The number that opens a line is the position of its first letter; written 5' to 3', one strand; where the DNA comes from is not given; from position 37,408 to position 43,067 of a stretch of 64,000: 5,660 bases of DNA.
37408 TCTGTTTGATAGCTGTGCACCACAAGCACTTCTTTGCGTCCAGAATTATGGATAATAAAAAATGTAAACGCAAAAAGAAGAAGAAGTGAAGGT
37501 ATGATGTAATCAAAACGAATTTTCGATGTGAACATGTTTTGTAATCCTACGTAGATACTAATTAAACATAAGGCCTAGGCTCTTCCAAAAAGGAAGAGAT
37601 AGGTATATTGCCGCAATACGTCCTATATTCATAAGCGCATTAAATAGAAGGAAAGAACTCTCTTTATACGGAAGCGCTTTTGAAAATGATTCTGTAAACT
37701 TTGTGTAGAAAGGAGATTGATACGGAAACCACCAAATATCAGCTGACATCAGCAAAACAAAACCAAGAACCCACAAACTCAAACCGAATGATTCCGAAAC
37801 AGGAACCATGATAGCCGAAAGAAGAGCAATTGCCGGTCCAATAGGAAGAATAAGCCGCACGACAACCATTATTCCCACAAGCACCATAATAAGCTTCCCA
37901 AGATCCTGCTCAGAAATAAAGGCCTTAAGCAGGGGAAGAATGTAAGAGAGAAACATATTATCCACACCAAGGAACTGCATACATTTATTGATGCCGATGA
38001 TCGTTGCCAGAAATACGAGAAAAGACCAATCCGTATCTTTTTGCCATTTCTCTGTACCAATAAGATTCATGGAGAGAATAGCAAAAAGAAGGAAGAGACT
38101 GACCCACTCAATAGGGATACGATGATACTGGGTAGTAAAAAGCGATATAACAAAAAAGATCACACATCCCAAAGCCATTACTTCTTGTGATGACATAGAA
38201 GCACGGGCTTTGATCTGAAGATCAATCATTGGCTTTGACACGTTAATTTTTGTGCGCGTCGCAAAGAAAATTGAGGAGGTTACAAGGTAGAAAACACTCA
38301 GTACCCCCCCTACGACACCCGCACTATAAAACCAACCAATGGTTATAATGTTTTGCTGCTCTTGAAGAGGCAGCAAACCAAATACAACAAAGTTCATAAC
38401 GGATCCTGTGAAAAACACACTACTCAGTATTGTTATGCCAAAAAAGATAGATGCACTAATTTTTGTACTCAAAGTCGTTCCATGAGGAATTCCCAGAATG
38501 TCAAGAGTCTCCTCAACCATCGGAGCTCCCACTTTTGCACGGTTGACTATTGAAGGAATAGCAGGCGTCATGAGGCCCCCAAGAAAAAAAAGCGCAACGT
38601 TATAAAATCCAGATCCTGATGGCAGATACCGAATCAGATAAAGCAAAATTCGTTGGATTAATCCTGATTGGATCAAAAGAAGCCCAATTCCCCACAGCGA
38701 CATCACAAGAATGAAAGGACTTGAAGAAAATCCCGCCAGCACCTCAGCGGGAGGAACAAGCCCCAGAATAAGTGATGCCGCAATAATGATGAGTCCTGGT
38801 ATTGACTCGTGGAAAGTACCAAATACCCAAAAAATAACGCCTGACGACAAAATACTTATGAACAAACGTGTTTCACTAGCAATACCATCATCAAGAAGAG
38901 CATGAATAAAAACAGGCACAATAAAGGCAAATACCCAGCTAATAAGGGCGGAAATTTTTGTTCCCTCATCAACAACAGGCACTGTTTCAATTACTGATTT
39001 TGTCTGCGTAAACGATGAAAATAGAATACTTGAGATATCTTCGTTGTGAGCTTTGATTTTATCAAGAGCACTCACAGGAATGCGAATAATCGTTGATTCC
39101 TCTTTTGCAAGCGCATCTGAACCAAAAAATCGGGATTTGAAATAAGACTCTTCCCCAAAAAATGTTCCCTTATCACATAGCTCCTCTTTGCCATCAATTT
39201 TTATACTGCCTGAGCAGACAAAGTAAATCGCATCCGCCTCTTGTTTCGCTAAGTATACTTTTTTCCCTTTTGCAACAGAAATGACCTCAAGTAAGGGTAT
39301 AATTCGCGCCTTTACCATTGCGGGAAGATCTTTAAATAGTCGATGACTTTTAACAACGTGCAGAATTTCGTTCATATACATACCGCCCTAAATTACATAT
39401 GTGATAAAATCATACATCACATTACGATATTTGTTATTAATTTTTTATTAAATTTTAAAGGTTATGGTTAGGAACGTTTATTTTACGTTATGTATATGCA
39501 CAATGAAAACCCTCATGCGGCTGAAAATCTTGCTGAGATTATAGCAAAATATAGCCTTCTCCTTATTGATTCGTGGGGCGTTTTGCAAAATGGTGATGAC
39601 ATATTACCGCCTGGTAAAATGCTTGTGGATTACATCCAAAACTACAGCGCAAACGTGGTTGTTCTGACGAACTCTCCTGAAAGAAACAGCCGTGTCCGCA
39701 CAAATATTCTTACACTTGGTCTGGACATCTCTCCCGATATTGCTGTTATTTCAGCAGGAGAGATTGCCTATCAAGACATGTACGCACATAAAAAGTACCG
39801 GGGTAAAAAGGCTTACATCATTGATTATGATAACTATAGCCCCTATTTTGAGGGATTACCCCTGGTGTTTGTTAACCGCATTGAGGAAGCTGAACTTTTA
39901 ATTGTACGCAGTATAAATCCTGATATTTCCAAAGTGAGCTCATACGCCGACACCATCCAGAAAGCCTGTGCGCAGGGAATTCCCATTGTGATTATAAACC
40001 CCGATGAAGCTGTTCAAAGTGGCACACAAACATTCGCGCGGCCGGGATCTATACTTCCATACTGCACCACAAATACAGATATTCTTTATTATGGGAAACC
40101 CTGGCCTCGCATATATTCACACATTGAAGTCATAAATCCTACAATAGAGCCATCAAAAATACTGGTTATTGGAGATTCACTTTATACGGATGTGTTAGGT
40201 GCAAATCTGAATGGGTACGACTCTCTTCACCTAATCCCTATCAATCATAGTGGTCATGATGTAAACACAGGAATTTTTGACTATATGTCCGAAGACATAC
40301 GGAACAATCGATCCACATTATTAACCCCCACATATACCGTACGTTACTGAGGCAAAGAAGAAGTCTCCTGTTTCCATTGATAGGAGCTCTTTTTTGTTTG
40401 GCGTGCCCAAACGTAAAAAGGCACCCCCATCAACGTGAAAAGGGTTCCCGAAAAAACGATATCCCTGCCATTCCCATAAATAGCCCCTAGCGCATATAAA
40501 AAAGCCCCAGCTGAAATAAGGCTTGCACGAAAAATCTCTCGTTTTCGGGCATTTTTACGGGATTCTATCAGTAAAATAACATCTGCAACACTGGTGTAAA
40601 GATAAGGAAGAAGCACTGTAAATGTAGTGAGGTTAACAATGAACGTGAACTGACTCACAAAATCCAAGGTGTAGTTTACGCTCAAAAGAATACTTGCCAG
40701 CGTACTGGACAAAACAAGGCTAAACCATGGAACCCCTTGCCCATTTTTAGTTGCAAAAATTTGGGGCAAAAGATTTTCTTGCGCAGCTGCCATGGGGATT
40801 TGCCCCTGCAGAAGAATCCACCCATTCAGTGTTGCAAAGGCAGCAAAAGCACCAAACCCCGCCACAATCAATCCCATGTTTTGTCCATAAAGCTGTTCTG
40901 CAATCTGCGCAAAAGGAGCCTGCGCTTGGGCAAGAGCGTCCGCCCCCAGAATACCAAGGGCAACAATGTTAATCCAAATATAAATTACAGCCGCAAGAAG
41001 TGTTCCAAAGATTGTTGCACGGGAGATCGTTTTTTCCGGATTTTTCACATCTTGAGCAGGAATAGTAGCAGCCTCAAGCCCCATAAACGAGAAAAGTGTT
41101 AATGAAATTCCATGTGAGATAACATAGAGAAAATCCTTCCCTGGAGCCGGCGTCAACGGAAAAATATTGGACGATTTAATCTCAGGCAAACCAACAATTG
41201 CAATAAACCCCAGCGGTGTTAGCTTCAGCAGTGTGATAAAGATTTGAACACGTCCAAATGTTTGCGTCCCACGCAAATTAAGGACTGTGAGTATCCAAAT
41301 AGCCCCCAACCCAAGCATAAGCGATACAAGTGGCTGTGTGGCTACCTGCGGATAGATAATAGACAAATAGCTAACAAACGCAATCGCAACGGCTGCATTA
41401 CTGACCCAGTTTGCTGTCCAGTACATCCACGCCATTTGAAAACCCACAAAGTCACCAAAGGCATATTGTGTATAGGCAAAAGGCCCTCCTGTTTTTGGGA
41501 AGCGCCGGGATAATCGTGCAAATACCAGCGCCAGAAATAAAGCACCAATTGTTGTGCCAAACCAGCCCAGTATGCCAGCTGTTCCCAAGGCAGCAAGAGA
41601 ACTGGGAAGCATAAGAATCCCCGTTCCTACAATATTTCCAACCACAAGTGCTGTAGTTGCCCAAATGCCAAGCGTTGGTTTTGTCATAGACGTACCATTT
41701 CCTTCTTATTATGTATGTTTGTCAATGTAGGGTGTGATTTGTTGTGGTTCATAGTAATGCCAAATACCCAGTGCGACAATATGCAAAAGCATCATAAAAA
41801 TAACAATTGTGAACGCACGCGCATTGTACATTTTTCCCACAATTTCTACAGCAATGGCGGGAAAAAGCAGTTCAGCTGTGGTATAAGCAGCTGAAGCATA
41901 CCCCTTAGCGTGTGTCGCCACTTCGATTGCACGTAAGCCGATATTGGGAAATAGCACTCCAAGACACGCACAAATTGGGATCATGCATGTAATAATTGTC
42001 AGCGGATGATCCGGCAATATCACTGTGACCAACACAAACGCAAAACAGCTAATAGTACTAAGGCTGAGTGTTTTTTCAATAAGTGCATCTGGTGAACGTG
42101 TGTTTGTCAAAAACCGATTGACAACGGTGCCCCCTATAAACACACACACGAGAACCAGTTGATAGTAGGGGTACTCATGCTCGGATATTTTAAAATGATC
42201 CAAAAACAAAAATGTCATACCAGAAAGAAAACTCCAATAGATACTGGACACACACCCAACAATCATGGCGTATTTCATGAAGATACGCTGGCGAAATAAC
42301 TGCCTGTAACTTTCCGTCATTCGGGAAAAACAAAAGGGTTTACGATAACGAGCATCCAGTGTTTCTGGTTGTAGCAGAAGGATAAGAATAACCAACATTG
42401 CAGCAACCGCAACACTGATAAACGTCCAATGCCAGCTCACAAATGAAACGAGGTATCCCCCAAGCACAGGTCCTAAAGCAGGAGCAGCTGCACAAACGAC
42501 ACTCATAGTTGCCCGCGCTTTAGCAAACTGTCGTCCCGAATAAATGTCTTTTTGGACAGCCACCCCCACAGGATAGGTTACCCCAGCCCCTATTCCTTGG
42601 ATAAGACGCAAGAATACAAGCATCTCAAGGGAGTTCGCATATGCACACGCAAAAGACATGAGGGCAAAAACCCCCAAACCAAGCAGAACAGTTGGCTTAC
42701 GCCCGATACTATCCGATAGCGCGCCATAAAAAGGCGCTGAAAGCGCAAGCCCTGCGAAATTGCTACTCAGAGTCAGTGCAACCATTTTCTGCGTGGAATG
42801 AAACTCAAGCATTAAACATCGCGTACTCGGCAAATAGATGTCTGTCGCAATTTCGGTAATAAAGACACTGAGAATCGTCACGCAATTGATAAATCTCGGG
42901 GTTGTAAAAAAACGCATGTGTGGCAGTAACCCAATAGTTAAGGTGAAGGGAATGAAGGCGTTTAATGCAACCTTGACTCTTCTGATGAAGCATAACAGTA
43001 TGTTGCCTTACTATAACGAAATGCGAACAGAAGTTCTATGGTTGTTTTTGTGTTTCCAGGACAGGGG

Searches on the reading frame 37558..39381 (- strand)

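Call 9: search_protein_families(library=pfam, proteins=[window:37558-39381:-], max_evalue=0.001)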
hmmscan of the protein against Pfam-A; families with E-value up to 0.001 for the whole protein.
window:37558-39381:- (607 aa): 3 families
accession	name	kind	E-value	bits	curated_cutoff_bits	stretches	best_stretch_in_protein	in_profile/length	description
PF00939.25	Na_sulph_symp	-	7.8e-12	45.4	27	1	150-556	8-426/472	Sodium:sulfate symporter transmembrane region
PF00027.35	cNMP_binding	-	6.4e-10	39.3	27.5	1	35-110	3-86/89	Cyclic nucleotide-binding domain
PF03600.22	CitMHS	-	6.5e-08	32.5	31.9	1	183-543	2-333/336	Citrate transporter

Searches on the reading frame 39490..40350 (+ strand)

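Call 9: search_protein_families(library=pfam, proteins=[window:39490-40350:+], max_evalue=0.001)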
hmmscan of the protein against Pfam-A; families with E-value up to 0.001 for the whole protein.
window:39490-40350:+ (286 aa): 3 families
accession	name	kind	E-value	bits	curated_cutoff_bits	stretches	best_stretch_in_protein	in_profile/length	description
PF13344.12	Hydrolase_6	-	3e-09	37.3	27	1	25-113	2-88/101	Haloacid dehalogenase-like hydrolase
PF13242.12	Hydrolase_like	-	6.4e-06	26.4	22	1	201-246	2-46/75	HAD-hyrolase-like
PF00702.32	Hydrolase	-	0.00049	21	26.4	0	148-239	100-188/191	haloacid dehalogenase-like hydrolase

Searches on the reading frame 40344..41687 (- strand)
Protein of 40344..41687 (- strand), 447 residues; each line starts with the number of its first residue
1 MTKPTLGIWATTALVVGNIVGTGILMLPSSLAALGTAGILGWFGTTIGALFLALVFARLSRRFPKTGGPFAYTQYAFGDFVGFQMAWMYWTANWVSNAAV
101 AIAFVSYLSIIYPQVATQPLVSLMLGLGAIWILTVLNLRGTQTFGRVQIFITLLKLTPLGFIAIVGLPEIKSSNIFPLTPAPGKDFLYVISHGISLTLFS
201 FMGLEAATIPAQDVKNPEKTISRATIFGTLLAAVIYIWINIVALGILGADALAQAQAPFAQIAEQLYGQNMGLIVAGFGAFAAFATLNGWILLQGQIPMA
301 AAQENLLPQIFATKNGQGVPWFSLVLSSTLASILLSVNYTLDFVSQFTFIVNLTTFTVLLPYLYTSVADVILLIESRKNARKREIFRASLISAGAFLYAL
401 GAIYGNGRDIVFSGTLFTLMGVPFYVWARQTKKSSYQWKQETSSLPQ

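Call 9: search_protein_families(library=pfam, proteins=[window:40344-41687:-], max_evalue=0.001)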
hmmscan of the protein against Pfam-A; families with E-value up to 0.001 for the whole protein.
window:40344-41687:- (447 aa): 3 families
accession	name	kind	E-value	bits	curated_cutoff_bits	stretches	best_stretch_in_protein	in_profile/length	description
PF13520.12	AA_permease_2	-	1.4e-51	176.2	27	1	6-403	1-401/427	Amino acid permease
PF00324.27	AA_permease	-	1.3e-28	100.3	24.6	1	15-387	6-394/470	Amino acid permease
PF03222.19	Trp_Tyr_perm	-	1.2e-05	25.1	22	1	7-256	4-251/393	Tryptophan/tyrosine permease family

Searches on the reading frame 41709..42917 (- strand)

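Call 9: search_protein_families(library=pfam, proteins=[window:41709-42917:-], max_evalue=0.001)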
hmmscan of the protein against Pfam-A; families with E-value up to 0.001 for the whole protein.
window:41709-42917:- (402 aa): 3 families
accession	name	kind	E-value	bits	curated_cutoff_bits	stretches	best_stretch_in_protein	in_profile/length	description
PF07690.21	MFS_1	-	4.8e-42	144.5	33.4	1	15-356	2-346/347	Major Facilitator Superfamily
PF05977.19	MFS_3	-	5.9e-09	35.3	27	1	34-304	35-306/524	Transmembrane secretion effector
PF00083.30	Sugar_tr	-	6.4e-09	35.6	22.3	1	42-186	44-194/452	Sugar (and other) transporter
